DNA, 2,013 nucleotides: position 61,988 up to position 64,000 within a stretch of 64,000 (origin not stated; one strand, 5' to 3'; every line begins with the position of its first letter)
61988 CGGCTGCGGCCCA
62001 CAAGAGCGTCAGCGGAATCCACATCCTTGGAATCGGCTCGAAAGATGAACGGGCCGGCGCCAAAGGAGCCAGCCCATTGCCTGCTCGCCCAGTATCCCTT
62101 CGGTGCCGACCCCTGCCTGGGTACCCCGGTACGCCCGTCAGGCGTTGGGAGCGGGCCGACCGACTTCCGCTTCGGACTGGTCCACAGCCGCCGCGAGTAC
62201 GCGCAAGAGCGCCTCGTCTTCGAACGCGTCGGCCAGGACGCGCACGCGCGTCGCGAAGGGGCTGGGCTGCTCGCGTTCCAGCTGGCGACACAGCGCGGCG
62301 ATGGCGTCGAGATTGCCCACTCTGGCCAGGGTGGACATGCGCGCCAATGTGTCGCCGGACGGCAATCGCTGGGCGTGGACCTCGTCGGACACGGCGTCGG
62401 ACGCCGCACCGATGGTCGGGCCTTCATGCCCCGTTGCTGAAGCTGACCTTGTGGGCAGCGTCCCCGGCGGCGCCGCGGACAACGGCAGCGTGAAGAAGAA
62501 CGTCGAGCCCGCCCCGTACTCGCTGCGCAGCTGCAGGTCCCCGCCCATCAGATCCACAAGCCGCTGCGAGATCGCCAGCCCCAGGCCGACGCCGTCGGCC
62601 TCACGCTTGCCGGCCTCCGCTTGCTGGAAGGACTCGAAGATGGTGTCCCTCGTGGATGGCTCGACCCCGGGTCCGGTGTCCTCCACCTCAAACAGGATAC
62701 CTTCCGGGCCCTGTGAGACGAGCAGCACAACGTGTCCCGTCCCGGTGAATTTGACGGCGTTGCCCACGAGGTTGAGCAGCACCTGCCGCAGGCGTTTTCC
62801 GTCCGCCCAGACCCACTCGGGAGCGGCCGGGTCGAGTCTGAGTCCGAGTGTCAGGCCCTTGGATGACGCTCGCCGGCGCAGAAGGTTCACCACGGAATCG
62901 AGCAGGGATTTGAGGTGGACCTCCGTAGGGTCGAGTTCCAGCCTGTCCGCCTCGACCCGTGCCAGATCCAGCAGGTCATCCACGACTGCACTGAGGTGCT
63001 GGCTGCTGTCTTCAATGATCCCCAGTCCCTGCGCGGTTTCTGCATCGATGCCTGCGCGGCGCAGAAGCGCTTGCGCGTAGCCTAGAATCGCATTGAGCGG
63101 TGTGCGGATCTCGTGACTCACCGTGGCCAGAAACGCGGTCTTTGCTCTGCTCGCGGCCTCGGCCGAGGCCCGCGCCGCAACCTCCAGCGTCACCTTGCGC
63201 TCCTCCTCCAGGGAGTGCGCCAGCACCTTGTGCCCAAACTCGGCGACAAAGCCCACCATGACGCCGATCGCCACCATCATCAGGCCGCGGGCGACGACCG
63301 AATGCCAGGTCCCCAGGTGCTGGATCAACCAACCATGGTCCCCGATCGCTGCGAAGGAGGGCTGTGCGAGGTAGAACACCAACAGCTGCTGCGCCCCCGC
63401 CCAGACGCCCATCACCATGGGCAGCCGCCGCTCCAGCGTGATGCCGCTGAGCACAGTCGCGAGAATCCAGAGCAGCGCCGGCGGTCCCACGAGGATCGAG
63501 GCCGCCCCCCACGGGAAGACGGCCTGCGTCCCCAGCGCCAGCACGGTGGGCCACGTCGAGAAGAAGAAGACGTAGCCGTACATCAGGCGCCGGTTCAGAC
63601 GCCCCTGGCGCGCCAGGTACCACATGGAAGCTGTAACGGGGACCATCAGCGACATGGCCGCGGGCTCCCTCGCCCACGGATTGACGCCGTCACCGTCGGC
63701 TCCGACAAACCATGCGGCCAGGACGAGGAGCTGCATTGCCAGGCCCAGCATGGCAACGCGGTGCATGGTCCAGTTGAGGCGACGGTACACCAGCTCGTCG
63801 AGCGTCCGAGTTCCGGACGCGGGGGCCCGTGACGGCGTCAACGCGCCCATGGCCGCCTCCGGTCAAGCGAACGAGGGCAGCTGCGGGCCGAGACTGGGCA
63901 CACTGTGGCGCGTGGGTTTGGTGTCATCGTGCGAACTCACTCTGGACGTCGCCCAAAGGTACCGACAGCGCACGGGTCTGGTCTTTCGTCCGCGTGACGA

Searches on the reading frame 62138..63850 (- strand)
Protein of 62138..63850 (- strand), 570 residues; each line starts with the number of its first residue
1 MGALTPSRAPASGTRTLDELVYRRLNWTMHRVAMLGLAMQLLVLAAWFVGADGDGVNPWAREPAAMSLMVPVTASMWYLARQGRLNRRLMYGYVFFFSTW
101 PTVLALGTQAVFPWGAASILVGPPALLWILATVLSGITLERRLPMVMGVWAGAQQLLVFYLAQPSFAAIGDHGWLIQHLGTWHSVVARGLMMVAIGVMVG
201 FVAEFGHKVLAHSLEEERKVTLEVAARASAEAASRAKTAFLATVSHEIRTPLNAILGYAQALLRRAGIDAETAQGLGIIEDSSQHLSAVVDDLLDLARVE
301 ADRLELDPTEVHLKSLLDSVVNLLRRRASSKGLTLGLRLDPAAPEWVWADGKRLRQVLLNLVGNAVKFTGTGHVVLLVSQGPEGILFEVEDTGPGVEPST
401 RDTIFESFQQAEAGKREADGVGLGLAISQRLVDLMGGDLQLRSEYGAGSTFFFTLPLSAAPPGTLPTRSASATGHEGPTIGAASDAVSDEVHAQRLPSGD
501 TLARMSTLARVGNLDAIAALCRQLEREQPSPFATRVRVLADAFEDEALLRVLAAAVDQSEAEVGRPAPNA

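Call 7: find_encoding_contigs(protein=window:62138-63850:-, flank=10000, max_places=6)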
Protein window:62138-63850:- (570 aa): 5 contigs read that carry it; 1 place shown.
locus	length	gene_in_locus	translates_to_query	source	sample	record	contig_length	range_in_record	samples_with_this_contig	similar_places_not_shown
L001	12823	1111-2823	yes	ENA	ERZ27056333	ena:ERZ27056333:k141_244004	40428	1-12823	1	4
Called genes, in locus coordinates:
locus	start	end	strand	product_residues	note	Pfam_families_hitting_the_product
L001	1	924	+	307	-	?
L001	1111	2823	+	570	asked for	PF00512:HisKA, PF02518:HATPase_c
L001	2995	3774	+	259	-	PF01553:Acyltransferase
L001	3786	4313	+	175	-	PF00550:PP-binding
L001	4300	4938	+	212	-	-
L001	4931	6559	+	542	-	PF00501:AMP-binding, PF13193:AMP-binding_C, PF22818:ApeI-like, PF07977:FabA (faint)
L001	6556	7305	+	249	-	PF00535:Glycos_transf_2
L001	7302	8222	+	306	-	PF03279:Lip_A_acyltrans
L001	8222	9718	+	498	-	PF00221:Lyase_aromatic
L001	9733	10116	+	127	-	PF13279:4HBT_2, PF03061:4HBT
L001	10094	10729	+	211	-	PF19574:LolA_3, PF03548:LolA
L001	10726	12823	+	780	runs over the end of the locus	PF03176:MMPL (faint)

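Call 9: list_cluster_members(proteins=[window:62138-63850:-, window:37309-38904:-, window:12423-14075:-])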
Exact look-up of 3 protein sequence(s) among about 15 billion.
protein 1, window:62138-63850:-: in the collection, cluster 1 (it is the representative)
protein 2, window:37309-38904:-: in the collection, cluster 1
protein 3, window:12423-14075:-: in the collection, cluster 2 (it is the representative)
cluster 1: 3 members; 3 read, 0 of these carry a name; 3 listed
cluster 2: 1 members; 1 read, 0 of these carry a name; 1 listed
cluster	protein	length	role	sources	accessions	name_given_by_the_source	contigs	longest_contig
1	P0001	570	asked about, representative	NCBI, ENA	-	-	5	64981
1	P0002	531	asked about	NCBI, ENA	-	-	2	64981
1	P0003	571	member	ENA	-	-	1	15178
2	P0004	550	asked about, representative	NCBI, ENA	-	-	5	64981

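Call 11: find_related_loci(query=window:62138-63850:-, collection=genome_contigs, flank=10000)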
Query window:62138-63850:- (570 aa) in genome_contigs; peptide patterns used: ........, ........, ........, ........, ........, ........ (x = any residue, [..] = any of these).
302 stretches matched a pattern; 52 encode a relative of the query (tblastn E <= 1e-3); 52 distinct loci.
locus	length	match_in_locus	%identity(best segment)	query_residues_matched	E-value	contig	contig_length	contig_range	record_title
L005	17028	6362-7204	40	185-460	2e-55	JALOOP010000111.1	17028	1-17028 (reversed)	MAG: Oculatellaceae cyanobacterium Prado106 scaffold_5807, whole genome shotgun sequence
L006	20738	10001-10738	45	225-474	1e-51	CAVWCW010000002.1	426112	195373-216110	MAG: uncultured Gammaproteobacteria bacterium isolate MFD03804.bin.1.42 genome assembly, contig: contig_16610, whole gen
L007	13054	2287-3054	41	217-466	2e-50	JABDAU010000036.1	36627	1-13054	MAG: Bacteroidetes bacterium isolate BWOrgHeat_Nextera53_MAG2 3300020668.a:Ga0206937_10055, whole genome shotgun sequenc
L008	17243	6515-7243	41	216-455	2e-49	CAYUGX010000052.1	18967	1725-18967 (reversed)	MAG TPA_asm: uncultured Porphyromonadaceae bacterium isolate SRP077602_co7_472 genome assembly, contig: NODE_14391_lengt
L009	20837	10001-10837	38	226-496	6e-48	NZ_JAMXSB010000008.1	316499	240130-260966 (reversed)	Pleionea sp. CnH1-48 NODE_8_length_316499_cov_29.034181, whole genome shotgun sequence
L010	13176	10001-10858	42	225-496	2e-46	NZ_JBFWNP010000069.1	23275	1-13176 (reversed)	MAG: Ramlibacter sp. isolate CA_2019_TPBF_115 NODE_10674_length_23275_cov_7.166710_TPBF, whole genome shotgun sequence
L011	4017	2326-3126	40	234-489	1e-45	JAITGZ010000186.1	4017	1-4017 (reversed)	MAG: Deltaproteobacteria bacterium isolate Pc512_bin36 k119_487348, whole genome shotgun sequence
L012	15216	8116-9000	39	200-480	1e-44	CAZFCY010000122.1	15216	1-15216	MAG TPA_asm: uncultured Opitutaceae bacterium isolate SRP344714_co1_415 genome assembly, contig: NODE_7177_length_15216_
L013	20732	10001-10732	39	225-462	3e-44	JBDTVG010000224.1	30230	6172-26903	MAG: Chloroflexota bacterium isolate cluster3_bin.62 NODE_4544_length_30230_cov_8.124441, whole genome shotgun sequence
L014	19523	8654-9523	37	216-480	4e-44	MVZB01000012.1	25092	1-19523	MAG: candidate division BRC1 bacterium ADurb.BinA292 BWZ08_contig000012, whole genome shotgun sequence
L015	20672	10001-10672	40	235-458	5e-44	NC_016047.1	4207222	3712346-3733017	Bacillus spizizenii TU-B-10, complete sequence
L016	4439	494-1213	39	224-457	6e-44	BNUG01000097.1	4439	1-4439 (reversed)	Clostridia bacterium MS499-83 DNA, sequence097, whole genome shotgun sequence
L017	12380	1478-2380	38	182-472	7e-44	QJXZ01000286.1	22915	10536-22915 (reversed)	MAG: Gammaproteobacteria bacterium isolate SZUA-307 scaffold_3144, whole genome shotgun sequence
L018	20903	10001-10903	35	216-492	2e-43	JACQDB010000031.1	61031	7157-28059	MAG: Acidobacteria bacterium isolate NC_groundwater_983_Pr1_S-0.65um_53_22 Montesol18_Sp65_coassembly_scaffold_232628, w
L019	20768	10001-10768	37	216-469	9e-43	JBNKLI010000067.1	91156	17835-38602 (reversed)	MAG: Candidatus Thiodiazotropha sp. isolate H1H2.bin.19.orig k141_1015007, whole genome shotgun sequence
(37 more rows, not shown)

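Call 16: search_protein_families(library=pfam, proteins=[window:62138-63850:-, L001:1-924:+], max_evalue=0.01)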
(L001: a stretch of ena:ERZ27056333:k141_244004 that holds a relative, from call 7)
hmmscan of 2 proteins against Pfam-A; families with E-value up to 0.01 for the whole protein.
window:62138-63850:- (570 aa): 3 families
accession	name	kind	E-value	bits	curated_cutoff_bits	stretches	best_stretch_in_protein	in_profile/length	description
PF02518.31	HATPase_c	-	9.3e-28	97.3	26.4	1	350-458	2-110/111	Histidine kinase-, DNA gyrase B-, and HSP90-like ATPase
PF00512.31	HisKA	-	3.6e-19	69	26.9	1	236-301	1-65/66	His Kinase A (phospho-acceptor) domain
PF13581.12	HATPase_c_2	-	0.00058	20.3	27.4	1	360-434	42-111/127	Histidine kinase-like ATPase domain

L001:1-924:+ (307 aa): 6 families
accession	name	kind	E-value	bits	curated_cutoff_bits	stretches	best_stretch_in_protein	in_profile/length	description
PF00196.25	GerE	-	1e-15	57.5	23.5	1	247-302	2-57/57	Bacterial regulatory proteins, luxR family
PF00072.30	Response_reg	-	2.9e-13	50.4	30.2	1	60-123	50-111/111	Response regulator receiver domain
PF08281.18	Sigma70_r4_2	-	3.7e-06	26.9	25.7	1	247-290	10-54/54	Sigma-70, region 4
PF04545.22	Sigma70_r4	-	2.1e-05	24.4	24.1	1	247-290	4-48/50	Sigma-70, region 4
PF13936.12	HTH_38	-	0.00011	22.3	27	1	248-282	5-40/44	Helix-turn-helix domain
PF19795.4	DUF6279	-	0.0021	18.4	27.7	1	117-207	11-104/195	Family of unknown function (DUF6279)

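Call 19: find_related_loci(query=window:62138-63850:-, collection=metagenome_contigs, flank=10000)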
Query window:62138-63850:- (570 aa) in metagenome_contigs; peptide patterns used: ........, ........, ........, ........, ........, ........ (x = any residue, [..] = any of these).
316 stretches matched a pattern; 55 encode a relative of the query (tblastn E <= 1e-3); 55 distinct loci.
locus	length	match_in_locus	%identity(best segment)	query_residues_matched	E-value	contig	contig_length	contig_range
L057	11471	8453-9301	38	186-466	9e-54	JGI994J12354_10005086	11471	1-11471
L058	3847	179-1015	37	181-458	1e-52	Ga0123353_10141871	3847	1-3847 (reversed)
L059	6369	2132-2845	42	227-458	4e-52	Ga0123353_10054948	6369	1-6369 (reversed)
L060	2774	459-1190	41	226-463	3e-52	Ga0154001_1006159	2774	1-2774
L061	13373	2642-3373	41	226-463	9e-52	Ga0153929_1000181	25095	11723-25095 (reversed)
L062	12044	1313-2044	41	226-463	9e-52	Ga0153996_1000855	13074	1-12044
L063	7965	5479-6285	37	210-476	1e-50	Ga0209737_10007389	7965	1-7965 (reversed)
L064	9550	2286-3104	38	225-488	3e-48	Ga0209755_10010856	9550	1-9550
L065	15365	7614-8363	41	227-471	4e-48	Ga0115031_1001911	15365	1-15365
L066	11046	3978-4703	41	229-458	5e-48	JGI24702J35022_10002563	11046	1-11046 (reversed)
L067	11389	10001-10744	39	210-457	6e-48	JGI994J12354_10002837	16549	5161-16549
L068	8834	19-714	40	230-455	7e-48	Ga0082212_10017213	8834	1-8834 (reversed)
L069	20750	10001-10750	41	227-471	8e-48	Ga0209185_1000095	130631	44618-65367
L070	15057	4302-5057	41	224-472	3e-47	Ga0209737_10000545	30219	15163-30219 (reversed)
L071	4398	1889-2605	41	225-457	6e-46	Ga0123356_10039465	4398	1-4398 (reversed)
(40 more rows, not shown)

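Call 20: find_homologous_proteins(query=window:62138-63850:-, max_evalue=1e-10)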
Query window:62138-63850:- (570 aa): 7414 proteins with E <= 1e-10 among 8000 candidates; the best 120 are listed.
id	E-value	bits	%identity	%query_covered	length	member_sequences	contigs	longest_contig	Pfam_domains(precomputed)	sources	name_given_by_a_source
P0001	0.0e+0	1245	100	100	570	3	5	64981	PF02518.32,PF00512.32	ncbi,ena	-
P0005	6.0e-81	291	-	-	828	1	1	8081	PF13581.13,PF02518.32,PF00512.32,PF00072.31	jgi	jgi:signal transduction histidine kinase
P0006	8.2e-81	290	45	41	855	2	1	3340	PF13581.13,PF02518.32,PF00512.32,PF25487.2,PF00072.31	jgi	jgi:signal transduction histidine kinase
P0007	8.7e-75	271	-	-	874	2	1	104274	PF13581.13,PF02518.32,PF00512.32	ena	-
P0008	2.1e-74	269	-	-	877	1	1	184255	PF13581.13,PF02518.32,PF00512.32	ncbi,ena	-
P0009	5.5e-73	265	39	49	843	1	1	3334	PF13581.13,PF02518.32,PF00512.32,PF25487.2,PF00072.31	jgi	jgi:signal transduction histidine kinase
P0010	2.1e-68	250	54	44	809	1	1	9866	PF13185.13,PF02518.32,PF13492.13,PF00512.32,PF00072.31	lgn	-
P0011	4.0e-68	249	-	-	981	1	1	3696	PF13581.13,PF08448.17,PF02518.32,PF00512.32,PF00072.31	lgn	-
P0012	7.6e-68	248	-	-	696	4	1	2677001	PF13581.13,PF02518.32,PF00512.32,PF00072.31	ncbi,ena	-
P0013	1.9e-67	246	-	-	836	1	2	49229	PF08447.19,PF13581.13,PF02518.32,PF00512.32,PF00072.31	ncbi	ncbi:MAG: ATP-binding protein [Planctomycetota bacterium]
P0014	8.7e-65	238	-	-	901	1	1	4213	PF08447.19,PF13188.14,PF13185.13,PF13581.13,PF08448.17,PF02518.32,PF00512.32,PF00989.32,PF13589.13,PF00072.31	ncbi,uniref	ncbi:ATP-binding protein, partial [Roseisolibacter sp. H3M3-2]|uniref:ATP-binding protein n=1 Tax=Ro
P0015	8.0e-64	234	49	44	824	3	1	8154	PF13185.13,PF01590.33,PF02518.32,PF13492.13,PF00512.32,PF00072.31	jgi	jgi:signal transduction histidine kinase/DNA-binding NarL/FixJ family response regulator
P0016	3.2e-63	232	-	-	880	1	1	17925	PF13581.13,PF02518.32,PF00512.32,PF25487.2,PF00072.31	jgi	jgi:signal transduction histidine kinase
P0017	4.6e-63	232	-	-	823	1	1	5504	PF13581.13,PF02518.32,PF00512.32,PF25487.2,PF00072.31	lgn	-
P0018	6.0e-63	232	49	42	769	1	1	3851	PF00497.26,PF02518.32,PF00512.32,PF12974.13,PF00072.31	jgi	jgi:signal transduction histidine kinase/DNA-binding response OmpR family regulator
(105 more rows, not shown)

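Call 53: find_encoding_contigs(protein=P0003, flank=10000, max_places=4)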
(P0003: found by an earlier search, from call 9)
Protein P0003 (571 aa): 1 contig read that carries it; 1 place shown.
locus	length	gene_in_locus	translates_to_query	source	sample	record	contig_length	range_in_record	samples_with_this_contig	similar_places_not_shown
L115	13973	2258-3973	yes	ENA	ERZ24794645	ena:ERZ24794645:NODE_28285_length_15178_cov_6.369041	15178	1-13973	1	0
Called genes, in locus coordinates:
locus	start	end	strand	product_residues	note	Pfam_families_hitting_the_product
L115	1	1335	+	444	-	?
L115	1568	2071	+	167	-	PF00196:GerE, PF08281:Sigma70_r4_2 (weak)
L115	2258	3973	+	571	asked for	PF00512:HisKA, PF02518:HATPase_c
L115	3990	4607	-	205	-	PF12833:HTH_18, PF00165:HTH_AraC (weak)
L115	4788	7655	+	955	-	PF22842:Pel9A-like_beta_helix (weak), PF13229:Beta_helix (faint)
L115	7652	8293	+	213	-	-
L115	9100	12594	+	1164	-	PF00069:Pkinase, PF07714:PK_Tyr_Ser-Thr, PF13191:AAA_16, PF13374:TPR_10 (faint), PF07719:TPR_2 (faint), PF13424:TPR_12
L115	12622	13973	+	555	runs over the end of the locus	PF00158:Sigma54_activat, PF14532:Sigma54_activ_2, PF07728:AAA_5 (weak), PF25601:AAA_lid_14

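Call 60: search_protein_families(library=ncbifam, proteins=[window:62138-63850:-], max_evalue=0.00001)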
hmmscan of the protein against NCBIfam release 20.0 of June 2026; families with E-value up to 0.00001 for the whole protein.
window:62138-63850:- (570 aa): 77 families (the best 25 are shown)
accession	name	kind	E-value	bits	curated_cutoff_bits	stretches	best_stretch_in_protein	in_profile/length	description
TIGR02956.1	TMAO_torS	equivalog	1.6e-81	274.8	676.5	1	224-462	451-687/967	TMAO reductase system sensor histidine kinase/response regulator TorS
NF011874.0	PRK15347.1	equivalog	1.3e-65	222.1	852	1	217-462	379-620/921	two component system sensor kinase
NF008318.0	PRK11107.1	equivalog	5.8e-60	203.3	890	1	218-461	275-522/920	two-component sensor histidine kinase BarA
NF008302.0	PRK11091.1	equivalog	2.2e-58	198.1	838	1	218-458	264-506/779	aerobic respiration two-component sensor histidine kinase ArcB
NF041947.1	LuxQ_Vibrio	equivalog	1.8e-57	194.8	1200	1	225-460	460-699/843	quorum-sensing autoinducer 2 sensor kinase/phosphatase LuxQ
NF038297.2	hybrid_HK_HrmK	equivalog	1.4e-55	189.1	725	1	233-459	231-459/607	hybrid histidine kinase/response regulator HrmK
NF046044.1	PnpS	equivalog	8.8e-52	176.4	400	1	234-456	167-390/390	two-component system histidine kinase PnpS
NF008543.0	PRK11466.1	equivalog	1.6e-50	171.9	982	1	213-463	420-668/914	TMAO reductase system sensor histidine kinase/response regulator TorS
NF008099.0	PRK10841.1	equivalog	1e-49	169.1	920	1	228-459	461-692/949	two-component system sensor histidine kinase RcsC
NF041832.1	near_NosP_CTERM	subfamily_domain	1.7e-43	149.2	400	1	231-461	1-229/370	NahK/ErcS family hybrid sensor histidine kinase/response regulator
TIGR02966.1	phoR_proteo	equivalog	5e-43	147.4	334.2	1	234-454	111-332/333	phosphate regulon sensor histidine kinase PhoR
NF045901.1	HisKinLetSLeg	equivalog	8.3e-43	146.5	1650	1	214-455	271-516/906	two-component system sensor histidine kinase LetS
NF050805.1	CellDivHKDivJCaul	equivalog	5.3e-41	140.5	1000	1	213-461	275-524/531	cell cycle sensor histidine kinase DivJ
NF033092.0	HK_WalK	equivalog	7.9e-40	137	725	1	233-457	368-594/594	cell wall metabolism sensor histidine kinase WalK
NF040691.1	MtrAB_MtrB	equivalog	5.1e-37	128.1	450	1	231-459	265-494/507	MtrAB system histidine kinase MtrB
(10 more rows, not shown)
